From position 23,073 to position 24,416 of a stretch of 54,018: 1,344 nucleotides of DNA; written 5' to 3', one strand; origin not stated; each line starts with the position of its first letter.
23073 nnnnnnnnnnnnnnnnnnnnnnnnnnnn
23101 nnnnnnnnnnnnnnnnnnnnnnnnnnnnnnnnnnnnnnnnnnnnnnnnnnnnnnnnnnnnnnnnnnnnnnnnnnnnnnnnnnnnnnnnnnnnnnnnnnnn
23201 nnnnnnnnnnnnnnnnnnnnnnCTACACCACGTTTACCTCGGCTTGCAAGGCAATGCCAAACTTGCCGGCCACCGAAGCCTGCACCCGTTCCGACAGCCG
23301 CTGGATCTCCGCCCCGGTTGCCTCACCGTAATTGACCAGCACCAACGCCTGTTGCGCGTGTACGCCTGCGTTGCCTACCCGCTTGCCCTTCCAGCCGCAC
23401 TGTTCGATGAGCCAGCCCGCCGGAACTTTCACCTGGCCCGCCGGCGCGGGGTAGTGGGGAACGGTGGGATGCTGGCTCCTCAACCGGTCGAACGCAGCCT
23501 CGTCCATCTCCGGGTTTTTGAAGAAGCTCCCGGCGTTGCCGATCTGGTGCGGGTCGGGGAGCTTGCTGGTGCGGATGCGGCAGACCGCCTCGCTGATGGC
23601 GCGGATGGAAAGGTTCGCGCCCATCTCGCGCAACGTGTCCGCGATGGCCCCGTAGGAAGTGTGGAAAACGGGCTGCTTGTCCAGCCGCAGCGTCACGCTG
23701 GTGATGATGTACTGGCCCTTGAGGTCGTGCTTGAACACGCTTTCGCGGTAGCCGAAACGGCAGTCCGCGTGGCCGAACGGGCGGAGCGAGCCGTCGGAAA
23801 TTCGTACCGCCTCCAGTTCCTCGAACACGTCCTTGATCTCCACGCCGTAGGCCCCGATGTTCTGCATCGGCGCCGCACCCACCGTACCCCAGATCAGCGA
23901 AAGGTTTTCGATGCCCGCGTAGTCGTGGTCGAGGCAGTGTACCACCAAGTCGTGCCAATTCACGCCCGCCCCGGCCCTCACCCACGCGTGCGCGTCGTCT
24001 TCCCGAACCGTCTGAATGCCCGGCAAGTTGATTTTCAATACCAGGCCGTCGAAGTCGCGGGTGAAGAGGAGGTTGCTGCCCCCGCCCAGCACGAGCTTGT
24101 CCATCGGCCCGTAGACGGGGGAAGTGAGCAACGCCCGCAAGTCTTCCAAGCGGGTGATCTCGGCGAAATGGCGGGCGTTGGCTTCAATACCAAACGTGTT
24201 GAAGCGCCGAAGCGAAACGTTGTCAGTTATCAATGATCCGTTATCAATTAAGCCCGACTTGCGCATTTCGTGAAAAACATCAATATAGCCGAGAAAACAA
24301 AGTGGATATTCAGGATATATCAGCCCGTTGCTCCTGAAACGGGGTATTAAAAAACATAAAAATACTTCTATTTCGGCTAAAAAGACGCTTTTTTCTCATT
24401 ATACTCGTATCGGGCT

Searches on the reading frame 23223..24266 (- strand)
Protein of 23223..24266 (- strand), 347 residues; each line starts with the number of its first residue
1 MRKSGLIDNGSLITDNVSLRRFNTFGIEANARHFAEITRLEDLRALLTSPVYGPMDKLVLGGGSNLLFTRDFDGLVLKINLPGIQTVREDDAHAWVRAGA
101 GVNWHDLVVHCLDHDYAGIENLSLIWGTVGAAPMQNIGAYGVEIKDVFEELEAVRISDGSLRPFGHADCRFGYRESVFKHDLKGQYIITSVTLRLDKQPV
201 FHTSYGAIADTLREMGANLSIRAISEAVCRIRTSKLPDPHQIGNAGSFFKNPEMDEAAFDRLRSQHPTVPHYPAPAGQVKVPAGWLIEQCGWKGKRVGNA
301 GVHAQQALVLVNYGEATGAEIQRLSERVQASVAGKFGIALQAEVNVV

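Call 14: find_related_loci(query=window:23223-24266:-, collection=genome_contigs, flank=6000)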
Query window:23223-24266:- (347 aa) in genome_contigs; peptide patterns used: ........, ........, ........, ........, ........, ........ (x = any residue, [..] = any of these).
600 stretches matched a pattern (row limit reached: there are more); 589 encode a relative of the query (tblastn E <= 1e-3); the best 80 are kept; 80 distinct loci.
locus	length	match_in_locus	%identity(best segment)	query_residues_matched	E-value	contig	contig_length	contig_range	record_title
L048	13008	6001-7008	62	13-347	4e-144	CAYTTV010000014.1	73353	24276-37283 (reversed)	MAG TPA_asm: uncultured Roseivirgaceae bacterium isolate SRP220891_co3_375 genome assembly, contig: NODE_233_length_7335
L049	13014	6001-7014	63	13-347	3e-143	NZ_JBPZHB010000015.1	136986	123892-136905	Larkinella sp. GY13 contig15, whole genome shotgun sequence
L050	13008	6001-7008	59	13-347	5e-139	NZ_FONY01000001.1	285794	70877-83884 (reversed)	Thermoflexibacter ruber strain GEY, DSM 9560, whole genome shotgun sequence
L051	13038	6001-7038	58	3-347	2e-137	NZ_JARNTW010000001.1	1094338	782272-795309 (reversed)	Runella sp. MFBS21 spades_K_17_127_1, whole genome shotgun sequence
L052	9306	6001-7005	60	13-347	3e-137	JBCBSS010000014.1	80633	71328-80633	MAG: Bacteroidota bacterium isolate J06638_29 NODE_14_length_80633_cov_9.361227, whole genome shotgun sequence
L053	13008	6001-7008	61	13-347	4e-137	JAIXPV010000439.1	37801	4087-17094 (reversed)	MAG: Runella sp. isolate C1_MAG_00075 C1_MAG_00075_000000000597, whole genome shotgun sequence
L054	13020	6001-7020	59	9-347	1e-136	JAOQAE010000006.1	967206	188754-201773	MAG: Bacteroidetes bacterium isolate RYN_274 scaffold_3900863, whole genome shotgun sequence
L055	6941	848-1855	60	13-347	1e-136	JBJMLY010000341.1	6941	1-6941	MAG: Cytophagaceae bacterium isolate H3_16_all_fractions_metab_44_44_0 k255_5359487, whole genome shotgun sequence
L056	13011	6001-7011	61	13-347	1e-135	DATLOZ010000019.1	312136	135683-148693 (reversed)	MAG TPA_asm: Cytophagaceae bacterium isolate SMAG_U13839 k141_3347819, whole genome shotgun sequence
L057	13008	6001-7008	58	13-347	3e-135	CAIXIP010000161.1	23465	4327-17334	MAG: uncultured Bacteroidetes bacterium isolate KT5_bin-767 genome assembly, contig: bin-767:161/358, whole genome shotg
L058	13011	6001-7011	57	12-347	2e-134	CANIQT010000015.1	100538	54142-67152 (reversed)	MAG: Bacteroidetes bacterium isolate RH-15aug16-189 genome assembly, contig: RH-15aug16-C361, whole genome shotgun seque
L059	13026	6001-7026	61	2-347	2e-133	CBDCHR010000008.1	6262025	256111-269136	MAG: Cyclobacteriaceae bacterium isolate f0bda704-0092-420b-8c8c-99a94aecc3c0 genome assembly, contig: contig_6, whole g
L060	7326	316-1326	58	12-347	3e-133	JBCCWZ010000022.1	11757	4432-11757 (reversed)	MAG: Bacteroidota bacterium isolate P01_F01_bin.113 k141_2895202_length_11757_cov_7.0000, whole genome shotgun sequence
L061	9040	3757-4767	58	12-347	6e-133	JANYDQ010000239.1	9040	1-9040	MAG: Bacteroidetes bacterium isolate 336R_metabinner_73_sub 336R_k141_1432777, whole genome shotgun sequence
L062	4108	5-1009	57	13-346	3e-135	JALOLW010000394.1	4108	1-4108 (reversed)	MAG: Spirosomataceae bacterium isolate Prado035 scaffold_67108, whole genome shotgun sequence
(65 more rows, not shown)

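Call 45: find_related_loci(query=window:23223-24266:-, collection=metagenome_contigs, flank=5000)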
Query window:23223-24266:- (347 aa) in metagenome_contigs; peptide patterns used: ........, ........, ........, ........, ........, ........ (x = any residue, [..] = any of these).
600 stretches matched a pattern (row limit reached: there are more); 567 encode a relative of the query (tblastn E <= 1e-3); the best 80 are kept; 80 distinct loci.
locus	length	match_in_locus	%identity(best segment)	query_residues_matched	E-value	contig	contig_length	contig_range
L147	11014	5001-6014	65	13-347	1e-150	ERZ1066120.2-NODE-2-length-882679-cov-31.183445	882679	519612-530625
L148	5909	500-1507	63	13-347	6e-144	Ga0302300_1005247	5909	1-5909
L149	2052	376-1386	63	13-347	4e-152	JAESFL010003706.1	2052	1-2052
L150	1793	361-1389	60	6-347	8e-149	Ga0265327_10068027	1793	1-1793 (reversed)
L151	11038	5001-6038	58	3-347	1e-137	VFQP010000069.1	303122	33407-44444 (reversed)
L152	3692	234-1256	57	13-347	2e-136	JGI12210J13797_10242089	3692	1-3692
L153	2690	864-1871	58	13-347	1e-138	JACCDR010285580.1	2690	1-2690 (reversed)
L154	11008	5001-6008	58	13-347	6e-131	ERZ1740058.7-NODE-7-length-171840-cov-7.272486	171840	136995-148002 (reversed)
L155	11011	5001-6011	56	12-347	8e-131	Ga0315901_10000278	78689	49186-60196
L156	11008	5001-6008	53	13-347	7e-129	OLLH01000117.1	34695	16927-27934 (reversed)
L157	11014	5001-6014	58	12-347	2e-128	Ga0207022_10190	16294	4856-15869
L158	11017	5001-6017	57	10-347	2e-127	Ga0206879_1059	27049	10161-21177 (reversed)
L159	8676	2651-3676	57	8-347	2e-127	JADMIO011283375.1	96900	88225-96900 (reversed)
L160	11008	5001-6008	59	11-346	5e-127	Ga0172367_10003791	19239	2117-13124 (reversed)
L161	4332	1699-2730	58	13-347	2e-128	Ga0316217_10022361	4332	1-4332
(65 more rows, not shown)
